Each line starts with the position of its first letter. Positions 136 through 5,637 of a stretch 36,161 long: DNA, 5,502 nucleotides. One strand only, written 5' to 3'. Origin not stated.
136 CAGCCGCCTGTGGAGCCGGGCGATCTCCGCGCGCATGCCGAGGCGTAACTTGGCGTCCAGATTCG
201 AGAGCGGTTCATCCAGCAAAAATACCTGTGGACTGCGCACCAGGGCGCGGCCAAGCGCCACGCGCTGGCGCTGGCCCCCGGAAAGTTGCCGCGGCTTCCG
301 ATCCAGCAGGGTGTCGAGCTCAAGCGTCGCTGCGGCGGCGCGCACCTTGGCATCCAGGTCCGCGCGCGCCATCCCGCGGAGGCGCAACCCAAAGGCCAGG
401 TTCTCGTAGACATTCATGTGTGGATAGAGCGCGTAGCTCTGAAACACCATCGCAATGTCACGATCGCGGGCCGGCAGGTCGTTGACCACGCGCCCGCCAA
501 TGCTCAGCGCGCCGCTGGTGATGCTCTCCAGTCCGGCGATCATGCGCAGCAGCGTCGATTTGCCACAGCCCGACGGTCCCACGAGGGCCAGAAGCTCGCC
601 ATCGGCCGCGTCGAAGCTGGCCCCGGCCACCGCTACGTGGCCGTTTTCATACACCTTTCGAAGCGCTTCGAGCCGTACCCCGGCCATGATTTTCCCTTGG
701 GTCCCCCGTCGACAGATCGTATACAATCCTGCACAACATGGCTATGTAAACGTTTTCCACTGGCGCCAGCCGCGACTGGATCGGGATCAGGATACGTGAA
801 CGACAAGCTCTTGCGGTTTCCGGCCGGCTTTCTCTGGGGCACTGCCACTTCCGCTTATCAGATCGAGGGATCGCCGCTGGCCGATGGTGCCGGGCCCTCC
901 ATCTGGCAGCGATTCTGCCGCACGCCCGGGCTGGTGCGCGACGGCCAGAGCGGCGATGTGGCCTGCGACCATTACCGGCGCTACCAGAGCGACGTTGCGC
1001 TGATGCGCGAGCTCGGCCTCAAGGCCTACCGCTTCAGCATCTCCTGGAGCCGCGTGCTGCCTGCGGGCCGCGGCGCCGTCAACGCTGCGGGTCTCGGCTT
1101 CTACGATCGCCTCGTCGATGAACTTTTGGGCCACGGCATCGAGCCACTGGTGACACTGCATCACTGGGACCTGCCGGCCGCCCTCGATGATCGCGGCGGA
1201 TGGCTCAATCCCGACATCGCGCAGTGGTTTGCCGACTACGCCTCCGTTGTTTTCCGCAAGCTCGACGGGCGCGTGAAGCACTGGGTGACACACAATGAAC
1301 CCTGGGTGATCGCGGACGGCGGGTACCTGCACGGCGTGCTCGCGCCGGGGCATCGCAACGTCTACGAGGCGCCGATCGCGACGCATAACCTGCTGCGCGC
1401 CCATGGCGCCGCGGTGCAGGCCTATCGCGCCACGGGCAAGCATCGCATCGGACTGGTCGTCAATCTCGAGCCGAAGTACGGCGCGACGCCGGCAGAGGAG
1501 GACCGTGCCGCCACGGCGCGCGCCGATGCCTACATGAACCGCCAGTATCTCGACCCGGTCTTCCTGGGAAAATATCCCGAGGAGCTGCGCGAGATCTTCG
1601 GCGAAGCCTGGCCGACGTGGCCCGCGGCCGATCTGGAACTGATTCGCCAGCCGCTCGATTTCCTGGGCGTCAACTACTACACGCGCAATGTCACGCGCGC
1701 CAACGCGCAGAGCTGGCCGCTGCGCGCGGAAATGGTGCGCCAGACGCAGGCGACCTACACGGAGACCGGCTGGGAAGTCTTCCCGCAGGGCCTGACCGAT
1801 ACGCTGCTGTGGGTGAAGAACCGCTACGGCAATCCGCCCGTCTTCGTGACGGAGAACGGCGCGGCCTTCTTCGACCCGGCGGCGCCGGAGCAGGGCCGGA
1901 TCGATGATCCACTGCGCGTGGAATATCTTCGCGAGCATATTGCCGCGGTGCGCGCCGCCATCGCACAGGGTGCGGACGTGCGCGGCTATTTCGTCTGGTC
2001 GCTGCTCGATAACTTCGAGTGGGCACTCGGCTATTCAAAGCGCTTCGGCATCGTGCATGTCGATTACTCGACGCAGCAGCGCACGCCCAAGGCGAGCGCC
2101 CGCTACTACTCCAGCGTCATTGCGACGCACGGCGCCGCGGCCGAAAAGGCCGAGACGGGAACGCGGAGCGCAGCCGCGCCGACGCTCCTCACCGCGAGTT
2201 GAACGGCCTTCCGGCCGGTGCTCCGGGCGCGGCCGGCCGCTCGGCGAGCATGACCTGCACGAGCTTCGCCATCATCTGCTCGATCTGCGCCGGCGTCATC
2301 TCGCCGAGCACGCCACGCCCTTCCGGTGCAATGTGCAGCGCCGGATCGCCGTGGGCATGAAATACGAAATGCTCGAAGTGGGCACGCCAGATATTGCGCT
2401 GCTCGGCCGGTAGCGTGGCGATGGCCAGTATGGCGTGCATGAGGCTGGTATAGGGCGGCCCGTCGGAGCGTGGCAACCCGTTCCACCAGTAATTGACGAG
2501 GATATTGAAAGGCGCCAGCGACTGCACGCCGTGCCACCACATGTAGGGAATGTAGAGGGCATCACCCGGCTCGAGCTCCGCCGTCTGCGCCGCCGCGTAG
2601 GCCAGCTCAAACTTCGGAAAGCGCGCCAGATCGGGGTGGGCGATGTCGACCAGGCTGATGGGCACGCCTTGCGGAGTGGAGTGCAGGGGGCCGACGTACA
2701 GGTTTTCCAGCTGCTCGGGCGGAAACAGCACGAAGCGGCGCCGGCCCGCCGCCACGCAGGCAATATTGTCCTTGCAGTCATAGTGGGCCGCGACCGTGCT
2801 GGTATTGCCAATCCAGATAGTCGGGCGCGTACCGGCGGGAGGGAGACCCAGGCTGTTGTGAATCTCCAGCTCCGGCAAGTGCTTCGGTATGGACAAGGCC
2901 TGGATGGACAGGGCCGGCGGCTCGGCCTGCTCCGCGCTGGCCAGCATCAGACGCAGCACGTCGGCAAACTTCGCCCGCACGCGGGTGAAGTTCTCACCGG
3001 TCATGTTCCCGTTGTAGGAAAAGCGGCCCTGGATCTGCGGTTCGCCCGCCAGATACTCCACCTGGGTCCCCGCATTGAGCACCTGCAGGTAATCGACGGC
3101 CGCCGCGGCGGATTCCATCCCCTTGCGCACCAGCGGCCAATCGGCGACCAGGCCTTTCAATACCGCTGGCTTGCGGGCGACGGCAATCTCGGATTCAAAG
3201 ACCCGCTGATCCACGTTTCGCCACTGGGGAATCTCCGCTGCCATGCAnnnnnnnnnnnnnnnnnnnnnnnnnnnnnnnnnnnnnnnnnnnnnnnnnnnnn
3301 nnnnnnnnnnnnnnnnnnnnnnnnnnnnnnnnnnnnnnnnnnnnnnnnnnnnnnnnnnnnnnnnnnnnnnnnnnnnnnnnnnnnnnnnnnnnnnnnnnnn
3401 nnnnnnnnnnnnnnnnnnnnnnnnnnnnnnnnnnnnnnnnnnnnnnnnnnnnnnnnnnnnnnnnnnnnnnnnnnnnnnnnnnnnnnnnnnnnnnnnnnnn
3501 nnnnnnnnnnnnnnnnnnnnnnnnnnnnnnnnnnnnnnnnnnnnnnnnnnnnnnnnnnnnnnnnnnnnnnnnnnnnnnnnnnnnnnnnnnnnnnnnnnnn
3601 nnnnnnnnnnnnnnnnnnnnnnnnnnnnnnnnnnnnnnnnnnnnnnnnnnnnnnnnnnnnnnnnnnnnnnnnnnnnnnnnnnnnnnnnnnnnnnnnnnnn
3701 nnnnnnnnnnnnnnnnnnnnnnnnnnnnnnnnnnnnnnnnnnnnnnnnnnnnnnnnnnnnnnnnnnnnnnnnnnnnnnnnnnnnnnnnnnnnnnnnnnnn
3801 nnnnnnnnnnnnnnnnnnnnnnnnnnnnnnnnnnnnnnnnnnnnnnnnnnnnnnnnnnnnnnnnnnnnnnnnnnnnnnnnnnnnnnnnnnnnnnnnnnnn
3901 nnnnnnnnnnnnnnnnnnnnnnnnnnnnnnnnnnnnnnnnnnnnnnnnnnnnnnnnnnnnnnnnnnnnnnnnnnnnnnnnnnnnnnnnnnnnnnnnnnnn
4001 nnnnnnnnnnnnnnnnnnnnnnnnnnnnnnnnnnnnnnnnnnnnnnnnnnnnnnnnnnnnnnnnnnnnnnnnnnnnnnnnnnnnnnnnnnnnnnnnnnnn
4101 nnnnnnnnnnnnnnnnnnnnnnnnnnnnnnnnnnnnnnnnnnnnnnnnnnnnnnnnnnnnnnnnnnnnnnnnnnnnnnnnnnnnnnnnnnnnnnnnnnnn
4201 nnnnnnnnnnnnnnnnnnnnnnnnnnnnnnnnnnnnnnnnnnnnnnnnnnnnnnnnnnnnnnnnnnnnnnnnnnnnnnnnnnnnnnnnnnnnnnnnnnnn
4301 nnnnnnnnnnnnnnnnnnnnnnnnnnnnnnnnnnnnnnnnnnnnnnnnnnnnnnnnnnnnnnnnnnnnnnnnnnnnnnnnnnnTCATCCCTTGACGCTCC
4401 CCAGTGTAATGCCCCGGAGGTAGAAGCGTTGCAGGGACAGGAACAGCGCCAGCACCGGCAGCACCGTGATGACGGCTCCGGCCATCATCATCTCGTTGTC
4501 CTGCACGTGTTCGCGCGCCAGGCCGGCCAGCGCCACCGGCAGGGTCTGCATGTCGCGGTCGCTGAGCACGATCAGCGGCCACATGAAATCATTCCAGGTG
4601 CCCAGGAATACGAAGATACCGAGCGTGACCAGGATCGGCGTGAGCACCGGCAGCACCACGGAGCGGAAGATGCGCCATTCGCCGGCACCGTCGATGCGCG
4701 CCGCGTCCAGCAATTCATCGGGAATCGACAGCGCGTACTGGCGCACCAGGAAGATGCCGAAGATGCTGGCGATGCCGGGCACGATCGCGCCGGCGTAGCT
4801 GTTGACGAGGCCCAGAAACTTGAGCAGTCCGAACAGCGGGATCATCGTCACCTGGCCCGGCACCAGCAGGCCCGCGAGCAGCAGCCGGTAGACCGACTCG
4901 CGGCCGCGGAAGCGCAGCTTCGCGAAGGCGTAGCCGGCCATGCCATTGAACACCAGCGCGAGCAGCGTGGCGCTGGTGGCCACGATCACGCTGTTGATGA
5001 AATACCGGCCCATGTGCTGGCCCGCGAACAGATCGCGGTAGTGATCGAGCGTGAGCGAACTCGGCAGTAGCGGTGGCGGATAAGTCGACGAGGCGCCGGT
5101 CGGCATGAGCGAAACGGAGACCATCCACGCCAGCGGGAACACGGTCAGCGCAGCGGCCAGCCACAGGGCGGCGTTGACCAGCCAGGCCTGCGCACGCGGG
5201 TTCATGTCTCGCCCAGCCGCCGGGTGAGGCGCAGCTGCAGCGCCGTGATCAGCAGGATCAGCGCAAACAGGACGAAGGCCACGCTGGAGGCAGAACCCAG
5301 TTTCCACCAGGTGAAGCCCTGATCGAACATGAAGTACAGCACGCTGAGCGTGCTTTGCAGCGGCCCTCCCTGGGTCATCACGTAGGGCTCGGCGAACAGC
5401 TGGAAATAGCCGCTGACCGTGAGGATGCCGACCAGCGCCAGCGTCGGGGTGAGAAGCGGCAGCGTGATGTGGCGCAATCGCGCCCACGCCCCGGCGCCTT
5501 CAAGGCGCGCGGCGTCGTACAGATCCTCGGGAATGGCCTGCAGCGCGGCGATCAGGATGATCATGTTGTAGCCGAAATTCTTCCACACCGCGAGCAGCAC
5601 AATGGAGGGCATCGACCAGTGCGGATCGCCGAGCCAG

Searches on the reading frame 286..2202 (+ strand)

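Call 34: search_protein_families(library=pfam, proteins=[window:286-2202:+], max_evalue=0.001)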
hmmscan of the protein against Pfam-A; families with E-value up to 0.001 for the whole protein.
window:286-2202:+ (638 aa): 1 family
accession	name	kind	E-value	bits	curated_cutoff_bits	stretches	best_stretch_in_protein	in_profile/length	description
PF00232.24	Glyco_hydro_1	-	1.4e-163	545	22.6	1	177-616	4-452/453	Glycosyl hydrolase family 1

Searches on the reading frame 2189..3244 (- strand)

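Call 34: search_protein_families(library=pfam, proteins=[window:2189-3244:-], max_evalue=0.001)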
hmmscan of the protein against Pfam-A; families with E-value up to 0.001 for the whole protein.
window:2189-3244:- (351 aa): 2 families
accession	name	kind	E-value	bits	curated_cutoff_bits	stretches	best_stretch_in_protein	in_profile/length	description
PF13621.12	Cupin_8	-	4.3e-65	220.6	27.4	1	16-256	4-248/252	Cupin-like domain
PF08007.18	JmjC_2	-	5.2e-05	23.2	22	0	147-242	34-108/127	JmjC domain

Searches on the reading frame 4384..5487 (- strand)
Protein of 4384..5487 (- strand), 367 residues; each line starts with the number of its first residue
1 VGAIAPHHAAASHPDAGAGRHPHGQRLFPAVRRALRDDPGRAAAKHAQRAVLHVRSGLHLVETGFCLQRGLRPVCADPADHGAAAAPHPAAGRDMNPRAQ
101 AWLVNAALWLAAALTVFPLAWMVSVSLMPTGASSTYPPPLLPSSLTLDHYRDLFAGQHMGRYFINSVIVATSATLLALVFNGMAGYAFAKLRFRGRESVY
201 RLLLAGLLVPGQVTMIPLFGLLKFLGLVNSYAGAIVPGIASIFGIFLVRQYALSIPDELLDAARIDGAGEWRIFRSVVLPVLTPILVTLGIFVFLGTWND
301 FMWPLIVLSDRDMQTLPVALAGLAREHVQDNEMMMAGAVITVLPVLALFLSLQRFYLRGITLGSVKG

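Call 34: search_protein_families(library=pfam, proteins=[window:4384-5487:-], max_evalue=0.001)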
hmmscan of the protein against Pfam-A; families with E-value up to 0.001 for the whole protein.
window:4384-5487:- (367 aa): 1 family
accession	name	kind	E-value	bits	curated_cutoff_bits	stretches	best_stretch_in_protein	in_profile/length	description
PF00528.27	BPD_transp_1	-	3.2e-19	69.8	26.4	1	184-356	4-178/184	Binding-protein-dependent transport system inner membrane component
